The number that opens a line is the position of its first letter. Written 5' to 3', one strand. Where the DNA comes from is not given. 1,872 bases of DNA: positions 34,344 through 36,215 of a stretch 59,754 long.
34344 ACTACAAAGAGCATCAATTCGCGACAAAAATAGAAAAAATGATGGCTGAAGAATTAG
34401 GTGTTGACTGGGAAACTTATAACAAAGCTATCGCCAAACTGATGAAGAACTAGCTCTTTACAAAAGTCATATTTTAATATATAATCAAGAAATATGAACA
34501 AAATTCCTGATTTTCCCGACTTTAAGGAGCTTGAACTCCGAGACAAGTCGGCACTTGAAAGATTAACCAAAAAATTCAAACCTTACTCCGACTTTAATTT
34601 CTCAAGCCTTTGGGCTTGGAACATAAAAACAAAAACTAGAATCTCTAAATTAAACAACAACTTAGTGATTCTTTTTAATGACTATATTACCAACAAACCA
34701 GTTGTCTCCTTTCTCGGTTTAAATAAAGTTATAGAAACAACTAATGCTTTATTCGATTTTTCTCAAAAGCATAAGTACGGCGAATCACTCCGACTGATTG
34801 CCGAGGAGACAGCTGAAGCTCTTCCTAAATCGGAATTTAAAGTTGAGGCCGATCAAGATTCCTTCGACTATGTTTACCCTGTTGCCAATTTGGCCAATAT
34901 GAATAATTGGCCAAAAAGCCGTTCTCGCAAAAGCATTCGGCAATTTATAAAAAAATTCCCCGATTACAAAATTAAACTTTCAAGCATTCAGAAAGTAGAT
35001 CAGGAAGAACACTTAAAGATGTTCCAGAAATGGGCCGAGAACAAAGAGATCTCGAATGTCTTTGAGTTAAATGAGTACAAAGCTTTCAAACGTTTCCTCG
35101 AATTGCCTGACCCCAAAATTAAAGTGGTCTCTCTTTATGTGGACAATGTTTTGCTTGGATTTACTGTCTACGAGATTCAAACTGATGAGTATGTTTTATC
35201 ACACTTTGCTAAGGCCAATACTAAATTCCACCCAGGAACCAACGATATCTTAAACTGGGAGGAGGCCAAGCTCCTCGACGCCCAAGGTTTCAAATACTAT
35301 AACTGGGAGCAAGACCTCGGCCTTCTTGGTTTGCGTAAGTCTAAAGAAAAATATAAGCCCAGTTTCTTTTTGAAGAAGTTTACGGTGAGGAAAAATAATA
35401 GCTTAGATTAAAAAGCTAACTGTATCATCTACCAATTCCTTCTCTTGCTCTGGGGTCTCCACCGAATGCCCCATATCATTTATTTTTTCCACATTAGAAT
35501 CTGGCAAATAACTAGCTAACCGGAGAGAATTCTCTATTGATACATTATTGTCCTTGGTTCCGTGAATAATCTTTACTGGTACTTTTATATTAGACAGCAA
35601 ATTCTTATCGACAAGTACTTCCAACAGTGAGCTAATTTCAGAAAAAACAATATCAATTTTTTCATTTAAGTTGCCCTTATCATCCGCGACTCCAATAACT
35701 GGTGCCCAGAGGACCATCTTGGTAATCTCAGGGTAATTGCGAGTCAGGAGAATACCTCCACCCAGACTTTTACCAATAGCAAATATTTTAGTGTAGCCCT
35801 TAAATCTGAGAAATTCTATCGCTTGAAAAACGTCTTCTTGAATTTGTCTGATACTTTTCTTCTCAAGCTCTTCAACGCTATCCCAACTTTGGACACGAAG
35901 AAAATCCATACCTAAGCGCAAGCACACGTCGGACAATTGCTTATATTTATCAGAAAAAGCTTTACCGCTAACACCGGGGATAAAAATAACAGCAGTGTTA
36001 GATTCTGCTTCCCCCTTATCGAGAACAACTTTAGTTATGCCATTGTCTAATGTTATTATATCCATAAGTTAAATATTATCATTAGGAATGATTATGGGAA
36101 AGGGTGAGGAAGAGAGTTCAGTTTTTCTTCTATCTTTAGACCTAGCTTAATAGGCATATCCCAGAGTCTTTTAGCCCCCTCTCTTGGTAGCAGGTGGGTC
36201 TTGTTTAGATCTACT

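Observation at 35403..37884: Minimal YcaO cassette: small Cys-rich protein, YcaO, alpha/beta hydrolase, with no known partner enzyme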

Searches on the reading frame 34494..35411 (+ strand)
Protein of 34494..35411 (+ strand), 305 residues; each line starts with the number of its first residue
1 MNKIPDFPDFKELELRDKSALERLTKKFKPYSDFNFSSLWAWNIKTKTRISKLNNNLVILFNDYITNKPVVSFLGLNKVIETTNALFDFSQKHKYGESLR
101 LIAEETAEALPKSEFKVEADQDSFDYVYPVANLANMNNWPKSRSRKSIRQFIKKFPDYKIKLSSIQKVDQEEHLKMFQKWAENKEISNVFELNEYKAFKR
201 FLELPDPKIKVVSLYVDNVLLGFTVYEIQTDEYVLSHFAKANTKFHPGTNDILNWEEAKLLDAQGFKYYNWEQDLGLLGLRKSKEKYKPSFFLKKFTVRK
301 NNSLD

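Call 3: search_protein_families(library=pfam, proteins=[window:34494-35411:+], max_evalue=0.01)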
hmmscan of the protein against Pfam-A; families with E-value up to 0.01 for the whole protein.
window:34494-35411:+ (305 aa): 2 families
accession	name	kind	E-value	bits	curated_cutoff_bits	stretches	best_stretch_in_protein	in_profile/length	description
PF09924.15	LPG_synthase_C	-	1.1e-21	77.7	27.5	1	31-298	7-297/298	Phosphatidylglycerol lysyltransferase, C-terminal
PF21433.2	M3K_C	-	0.0077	17.1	27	0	147-194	5-47/105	Mevalonate-3-kinase, C-terminal domain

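Call 4: search_protein_families(library=ncbifam, proteins=[window:34494-35411:+], max_evalue=0.01)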
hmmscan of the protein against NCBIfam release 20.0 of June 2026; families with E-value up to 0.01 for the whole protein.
window:34494-35411:+ (305 aa): 1 family
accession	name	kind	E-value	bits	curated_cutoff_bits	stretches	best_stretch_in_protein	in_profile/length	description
NF002346.0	PRK01305.2-3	equivalog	0.0072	15.8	170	0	145-269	91-213/247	arginyltransferase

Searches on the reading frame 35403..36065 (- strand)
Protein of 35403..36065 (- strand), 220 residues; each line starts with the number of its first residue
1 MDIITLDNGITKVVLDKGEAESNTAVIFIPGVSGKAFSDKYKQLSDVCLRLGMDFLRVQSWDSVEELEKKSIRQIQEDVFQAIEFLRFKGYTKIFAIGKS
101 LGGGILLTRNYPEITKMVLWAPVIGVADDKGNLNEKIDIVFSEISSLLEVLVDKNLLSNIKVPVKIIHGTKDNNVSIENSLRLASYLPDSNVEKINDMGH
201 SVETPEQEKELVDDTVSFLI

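Call 3: search_protein_families(library=pfam, proteins=[window:35403-36065:-], max_evalue=0.01)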
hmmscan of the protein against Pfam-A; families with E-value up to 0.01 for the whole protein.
window:35403-36065:- (220 aa): 4 families
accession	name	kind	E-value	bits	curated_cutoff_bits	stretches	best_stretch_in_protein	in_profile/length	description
PF12146.15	Hydrolase_4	-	2.3e-08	34.1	27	1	70-129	53-116/239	Serine aminopeptidase, S33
PF00326.27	Peptidase_S9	-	1.7e-05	24.9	22.6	1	157-219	142-206/213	Prolyl oligopeptidase family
PF00561.26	Abhydrolase_1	-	0.00012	22.3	25.8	0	156-201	194-239/245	alpha/beta hydrolase fold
PF20434.5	BD-FAE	-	0.0064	16.5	26.8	0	155-187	183-215/215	BD-FAE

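Call 4: search_protein_families(library=ncbifam, proteins=[window:35403-36065:-], max_evalue=0.01)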
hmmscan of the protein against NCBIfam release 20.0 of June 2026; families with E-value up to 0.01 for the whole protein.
window:35403-36065:- (220 aa): 15 families
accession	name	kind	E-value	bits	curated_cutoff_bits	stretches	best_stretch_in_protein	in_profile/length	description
NF053693.1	esterase_mleCBF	exception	2.5e-06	27.1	564.5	1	157-215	217-274/279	CBF family alpha/beta fold macrolide esterase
TIGR03611.1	RutD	equivalog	2.9e-06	26.9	238.5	1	139-207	177-244/258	pyrimidine utilization protein D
NF052610.1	macro_16_ester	equivalog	8.3e-06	25.3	420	1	156-204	218-266/281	alpha/beta fold macrolide esterase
TIGR02427.1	protocat_pcaD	equivalog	1.5e-05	24.5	255.85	1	157-212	189-246/251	3-oxoadipate enol-lactonase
NF050089.1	i_nPHAscl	equivalog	2.9e-05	23.3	300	1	154-217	223-286/288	intracellular short-chain-length polyhydroxyalkanoate depolymerase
NF051488.1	bifunc_PcaDC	exception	5.6e-05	22.4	390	1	154-214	186-248/375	bifunctional 3-oxoadipate enol-lactonase/4-carboxymuconolactone decarboxylase PcaDC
NF053684.1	esterase_mleBCA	exception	5.8e-05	22.4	570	1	155-206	218-269/281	BCA family alpha/beta fold macrolide esterase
NF053683.1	esterase_mleBRB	exception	0.00012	21.8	585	1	158-211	216-267/280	BRB family alpha/beta fold macrolide esterase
TIGR03056.1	bchO_mg_che_rel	equivalog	0.00021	20.4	172.55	1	156-203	215-262/278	alpha/beta fold hydrolase BchO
NF041759.1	mac_hydro_EstT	equivalog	0.00039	19.7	450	1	156-206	215-265/278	macrolide hydrolase EstT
NF011457.0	PRK14875.1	equivalog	0.0004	19.5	307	0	156-206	310-357/372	acetoin dehydrogenase dihydrolipoyllysine-residue acetyltransferase subunit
NF041096.1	esterase_EstD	equivalog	0.00059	19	600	0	74-106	222-255/421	esterase EstD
TIGR03101.1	hydr2_PEP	hypoth_equivalog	0.0012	18.4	202.75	0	62-124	69-134/266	hydrolase 2, exosortase A system-associated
NF051487.1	bifunc_PcaCD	exception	0.0015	17.7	430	1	155-214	348-409/413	bifunctional 4-carboxymuconolactone decarboxylase/3-oxoadipate enol-lactonase PcaCD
TIGR03695.1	menH_SHCHC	equivalog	0.0037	16.7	208.55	0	155-205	189-238/252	2-succinyl-6-hydroxy-2,4-cyclohexadiene-1-carboxylate synthase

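Call 93: search_protein_families(library=padloc, proteins=[window:35406-36065:-], max_evalue=0.01)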
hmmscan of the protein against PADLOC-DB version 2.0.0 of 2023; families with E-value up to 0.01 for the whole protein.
window:35406-36065:- (220 aa): 0 families
